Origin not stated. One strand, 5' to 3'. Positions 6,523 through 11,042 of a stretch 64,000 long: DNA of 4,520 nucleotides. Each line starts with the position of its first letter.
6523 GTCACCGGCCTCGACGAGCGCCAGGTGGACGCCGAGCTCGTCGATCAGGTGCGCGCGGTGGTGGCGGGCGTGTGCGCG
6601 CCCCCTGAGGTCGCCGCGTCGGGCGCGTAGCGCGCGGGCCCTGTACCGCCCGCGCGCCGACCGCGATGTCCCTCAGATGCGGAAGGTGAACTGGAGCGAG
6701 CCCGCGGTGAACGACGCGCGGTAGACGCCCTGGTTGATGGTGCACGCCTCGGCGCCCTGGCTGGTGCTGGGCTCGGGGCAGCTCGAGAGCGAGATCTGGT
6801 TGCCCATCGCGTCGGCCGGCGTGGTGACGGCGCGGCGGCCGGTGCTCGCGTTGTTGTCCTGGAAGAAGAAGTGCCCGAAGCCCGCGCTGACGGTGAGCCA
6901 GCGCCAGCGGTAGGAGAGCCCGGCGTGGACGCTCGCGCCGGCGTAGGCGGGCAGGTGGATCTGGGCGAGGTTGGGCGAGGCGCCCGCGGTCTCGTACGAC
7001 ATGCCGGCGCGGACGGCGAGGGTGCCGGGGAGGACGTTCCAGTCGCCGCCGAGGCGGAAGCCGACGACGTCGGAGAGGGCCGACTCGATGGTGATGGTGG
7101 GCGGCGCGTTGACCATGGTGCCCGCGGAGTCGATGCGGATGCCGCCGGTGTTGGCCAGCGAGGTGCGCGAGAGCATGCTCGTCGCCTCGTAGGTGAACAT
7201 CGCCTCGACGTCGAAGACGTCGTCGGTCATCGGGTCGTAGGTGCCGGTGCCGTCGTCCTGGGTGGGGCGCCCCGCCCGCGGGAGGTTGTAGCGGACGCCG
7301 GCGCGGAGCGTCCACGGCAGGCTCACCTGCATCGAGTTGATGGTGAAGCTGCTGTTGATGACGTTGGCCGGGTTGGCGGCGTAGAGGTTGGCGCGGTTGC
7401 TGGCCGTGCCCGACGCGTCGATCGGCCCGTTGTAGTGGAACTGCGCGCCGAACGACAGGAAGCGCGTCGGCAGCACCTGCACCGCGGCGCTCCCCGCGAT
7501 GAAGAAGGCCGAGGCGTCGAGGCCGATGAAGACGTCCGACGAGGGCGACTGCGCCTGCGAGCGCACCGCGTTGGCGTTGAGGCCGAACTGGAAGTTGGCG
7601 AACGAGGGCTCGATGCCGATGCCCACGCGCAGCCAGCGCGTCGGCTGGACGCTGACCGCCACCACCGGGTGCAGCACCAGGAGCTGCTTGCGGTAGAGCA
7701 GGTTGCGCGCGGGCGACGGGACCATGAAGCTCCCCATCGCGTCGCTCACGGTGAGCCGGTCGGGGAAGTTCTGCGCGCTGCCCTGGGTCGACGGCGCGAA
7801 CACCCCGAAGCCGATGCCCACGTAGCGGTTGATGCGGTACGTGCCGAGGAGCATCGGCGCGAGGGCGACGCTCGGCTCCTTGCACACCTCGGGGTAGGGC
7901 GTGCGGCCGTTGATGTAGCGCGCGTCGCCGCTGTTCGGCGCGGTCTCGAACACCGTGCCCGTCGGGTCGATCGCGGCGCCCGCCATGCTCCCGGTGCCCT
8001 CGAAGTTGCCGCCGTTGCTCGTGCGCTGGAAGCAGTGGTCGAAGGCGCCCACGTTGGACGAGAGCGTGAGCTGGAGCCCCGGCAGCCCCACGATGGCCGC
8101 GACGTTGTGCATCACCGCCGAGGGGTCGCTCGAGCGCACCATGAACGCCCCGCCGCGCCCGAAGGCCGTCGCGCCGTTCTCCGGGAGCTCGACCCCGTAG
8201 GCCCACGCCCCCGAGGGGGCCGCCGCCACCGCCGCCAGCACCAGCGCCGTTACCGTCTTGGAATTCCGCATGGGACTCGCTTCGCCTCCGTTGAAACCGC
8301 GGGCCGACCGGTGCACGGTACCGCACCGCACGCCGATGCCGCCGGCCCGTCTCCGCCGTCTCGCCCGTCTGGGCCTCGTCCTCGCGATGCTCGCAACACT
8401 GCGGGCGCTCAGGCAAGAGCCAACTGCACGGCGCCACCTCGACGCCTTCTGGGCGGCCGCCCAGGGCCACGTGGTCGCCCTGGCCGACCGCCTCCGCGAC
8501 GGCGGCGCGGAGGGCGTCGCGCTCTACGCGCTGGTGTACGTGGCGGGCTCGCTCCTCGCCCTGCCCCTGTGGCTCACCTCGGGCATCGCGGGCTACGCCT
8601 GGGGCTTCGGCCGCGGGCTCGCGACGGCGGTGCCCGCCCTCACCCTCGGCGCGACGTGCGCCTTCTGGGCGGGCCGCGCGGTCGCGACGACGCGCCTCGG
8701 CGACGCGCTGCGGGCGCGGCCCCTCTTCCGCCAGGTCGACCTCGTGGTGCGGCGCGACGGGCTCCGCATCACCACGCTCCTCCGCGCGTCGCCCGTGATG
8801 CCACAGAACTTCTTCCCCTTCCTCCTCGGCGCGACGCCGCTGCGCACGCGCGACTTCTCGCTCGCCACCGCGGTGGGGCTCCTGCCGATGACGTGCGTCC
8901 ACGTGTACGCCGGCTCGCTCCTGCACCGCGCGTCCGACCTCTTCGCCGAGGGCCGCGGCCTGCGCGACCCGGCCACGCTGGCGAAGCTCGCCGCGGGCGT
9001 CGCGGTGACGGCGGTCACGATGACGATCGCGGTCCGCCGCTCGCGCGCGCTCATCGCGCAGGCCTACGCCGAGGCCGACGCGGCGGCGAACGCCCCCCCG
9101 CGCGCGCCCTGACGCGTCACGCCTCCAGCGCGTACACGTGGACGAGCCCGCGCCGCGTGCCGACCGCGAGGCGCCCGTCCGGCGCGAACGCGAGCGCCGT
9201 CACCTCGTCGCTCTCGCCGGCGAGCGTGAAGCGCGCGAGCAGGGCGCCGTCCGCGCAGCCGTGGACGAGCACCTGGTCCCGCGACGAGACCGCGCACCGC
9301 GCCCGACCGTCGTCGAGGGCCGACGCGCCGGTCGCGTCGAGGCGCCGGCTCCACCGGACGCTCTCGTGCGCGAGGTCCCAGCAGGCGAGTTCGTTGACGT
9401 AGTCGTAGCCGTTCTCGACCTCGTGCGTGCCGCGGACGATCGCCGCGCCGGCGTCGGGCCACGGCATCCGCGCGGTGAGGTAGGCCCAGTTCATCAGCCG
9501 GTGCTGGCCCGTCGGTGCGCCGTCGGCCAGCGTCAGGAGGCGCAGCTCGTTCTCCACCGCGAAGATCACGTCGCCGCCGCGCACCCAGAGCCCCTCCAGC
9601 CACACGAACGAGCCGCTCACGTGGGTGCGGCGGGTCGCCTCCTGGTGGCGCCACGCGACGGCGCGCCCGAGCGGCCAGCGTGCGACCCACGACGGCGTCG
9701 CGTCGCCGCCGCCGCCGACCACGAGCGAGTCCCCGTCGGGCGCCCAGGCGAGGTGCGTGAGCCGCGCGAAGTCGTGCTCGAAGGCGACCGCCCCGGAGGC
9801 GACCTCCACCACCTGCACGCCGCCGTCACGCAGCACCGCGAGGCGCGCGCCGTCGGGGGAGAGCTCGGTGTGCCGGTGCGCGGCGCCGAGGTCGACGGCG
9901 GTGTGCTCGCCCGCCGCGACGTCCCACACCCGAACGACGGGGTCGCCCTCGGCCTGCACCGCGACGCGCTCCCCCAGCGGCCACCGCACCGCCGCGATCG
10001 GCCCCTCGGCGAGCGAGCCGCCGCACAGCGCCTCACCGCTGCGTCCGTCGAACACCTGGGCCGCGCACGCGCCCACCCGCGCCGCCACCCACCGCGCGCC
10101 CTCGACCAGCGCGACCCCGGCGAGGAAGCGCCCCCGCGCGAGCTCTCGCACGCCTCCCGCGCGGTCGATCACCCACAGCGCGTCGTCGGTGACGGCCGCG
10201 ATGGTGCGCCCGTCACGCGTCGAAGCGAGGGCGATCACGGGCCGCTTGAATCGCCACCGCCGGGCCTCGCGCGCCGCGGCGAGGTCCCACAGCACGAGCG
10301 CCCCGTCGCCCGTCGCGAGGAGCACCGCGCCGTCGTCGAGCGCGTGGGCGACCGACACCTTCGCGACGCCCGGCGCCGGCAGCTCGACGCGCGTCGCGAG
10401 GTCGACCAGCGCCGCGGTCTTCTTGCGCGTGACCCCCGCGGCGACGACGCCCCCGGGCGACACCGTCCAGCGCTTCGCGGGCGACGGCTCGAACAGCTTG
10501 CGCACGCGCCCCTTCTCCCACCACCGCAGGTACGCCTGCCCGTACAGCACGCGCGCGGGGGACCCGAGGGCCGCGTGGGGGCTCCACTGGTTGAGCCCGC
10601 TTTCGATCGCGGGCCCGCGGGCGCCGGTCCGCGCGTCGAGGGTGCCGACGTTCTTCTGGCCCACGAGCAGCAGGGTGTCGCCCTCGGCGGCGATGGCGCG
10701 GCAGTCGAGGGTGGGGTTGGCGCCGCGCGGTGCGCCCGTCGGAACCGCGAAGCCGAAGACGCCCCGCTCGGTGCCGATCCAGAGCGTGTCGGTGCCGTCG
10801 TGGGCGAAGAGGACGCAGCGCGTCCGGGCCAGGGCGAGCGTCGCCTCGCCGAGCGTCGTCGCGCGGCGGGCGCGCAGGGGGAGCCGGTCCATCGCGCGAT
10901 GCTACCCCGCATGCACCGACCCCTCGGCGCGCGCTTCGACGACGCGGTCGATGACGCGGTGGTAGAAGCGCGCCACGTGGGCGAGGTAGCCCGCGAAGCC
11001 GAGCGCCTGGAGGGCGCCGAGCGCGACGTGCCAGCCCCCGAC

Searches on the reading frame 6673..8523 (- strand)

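Call 71: search_protein_families(library=pfam, proteins=[window:6673-8523:-], max_evalue=0.0001)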
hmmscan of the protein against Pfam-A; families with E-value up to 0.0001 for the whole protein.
window:6673-8523:- (616 aa): 1 family
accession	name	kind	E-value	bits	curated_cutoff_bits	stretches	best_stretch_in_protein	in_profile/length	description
PF03349.22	Toluene_X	-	2.6e-08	33.2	29.7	1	227-564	146-394/421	Outer membrane protein transport protein (OMPP1/FadL/TodX)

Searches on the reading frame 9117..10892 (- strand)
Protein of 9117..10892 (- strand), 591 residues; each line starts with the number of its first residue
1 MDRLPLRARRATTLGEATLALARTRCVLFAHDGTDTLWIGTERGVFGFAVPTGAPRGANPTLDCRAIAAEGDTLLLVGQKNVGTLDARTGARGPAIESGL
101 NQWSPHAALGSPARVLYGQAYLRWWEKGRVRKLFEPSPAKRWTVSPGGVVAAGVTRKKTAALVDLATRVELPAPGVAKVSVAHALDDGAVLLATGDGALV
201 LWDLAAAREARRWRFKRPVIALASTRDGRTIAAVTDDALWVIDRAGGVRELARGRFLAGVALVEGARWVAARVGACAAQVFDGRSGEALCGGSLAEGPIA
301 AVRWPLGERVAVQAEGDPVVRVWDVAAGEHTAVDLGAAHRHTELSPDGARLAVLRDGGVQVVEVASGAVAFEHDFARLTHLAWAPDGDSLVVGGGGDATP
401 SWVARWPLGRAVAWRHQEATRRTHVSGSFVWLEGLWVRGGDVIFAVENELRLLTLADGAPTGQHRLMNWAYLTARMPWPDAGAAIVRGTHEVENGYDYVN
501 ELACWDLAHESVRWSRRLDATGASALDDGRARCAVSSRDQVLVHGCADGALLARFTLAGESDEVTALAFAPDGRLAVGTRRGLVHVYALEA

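Call 8: search_protein_families(library=pfam, proteins=[window:9117-10892:-], max_evalue=0.01)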
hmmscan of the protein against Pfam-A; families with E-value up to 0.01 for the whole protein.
window:9117-10892:- (591 aa): 9 families
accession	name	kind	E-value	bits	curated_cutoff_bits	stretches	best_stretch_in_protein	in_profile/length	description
PF25174.1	Beta-prop_THOC3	-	5.2e-13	49.1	305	1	298-395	48-149/272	THOC3 beta-propeller domain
PF23414.1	Beta-prop_EML_2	-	5.4e-12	46.1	90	1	501-589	21-110/266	Echinoderm microtubule-associated protein second beta-propeller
PF25173.1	Beta-prop_WDR3_1st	-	6.4e-09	36.2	154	0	533-590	3-59/184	WDR3 first beta-propeller domain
PF00400.38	WD40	-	1.5e-08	35.2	27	0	555-587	5-38/39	WD domain, G-beta repeat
PF24814.1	WD40_Prp19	-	2.2e-08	33.9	320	0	535-589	108-164/281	Prp19 WD40 domain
PF24807.1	WD40_CDC20-Fz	-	1.2e-06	28.6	200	0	534-589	24-80/292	CDC20/Fizzy WD40 domain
PF12894.13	ANAPC4_WD40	-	1.9e-05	25.2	22.9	0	557-589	34-67/91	Anaphase-promoting complex subunit 4 WD40 domain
PF24805.1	EIF3I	-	0.00084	19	200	0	294-356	50-113/324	EIF3I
PF24817.1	WD40_WDHD1_1st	-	0.0076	15.9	109.9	0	343-392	229-282/291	WDHD1 first WD40 domain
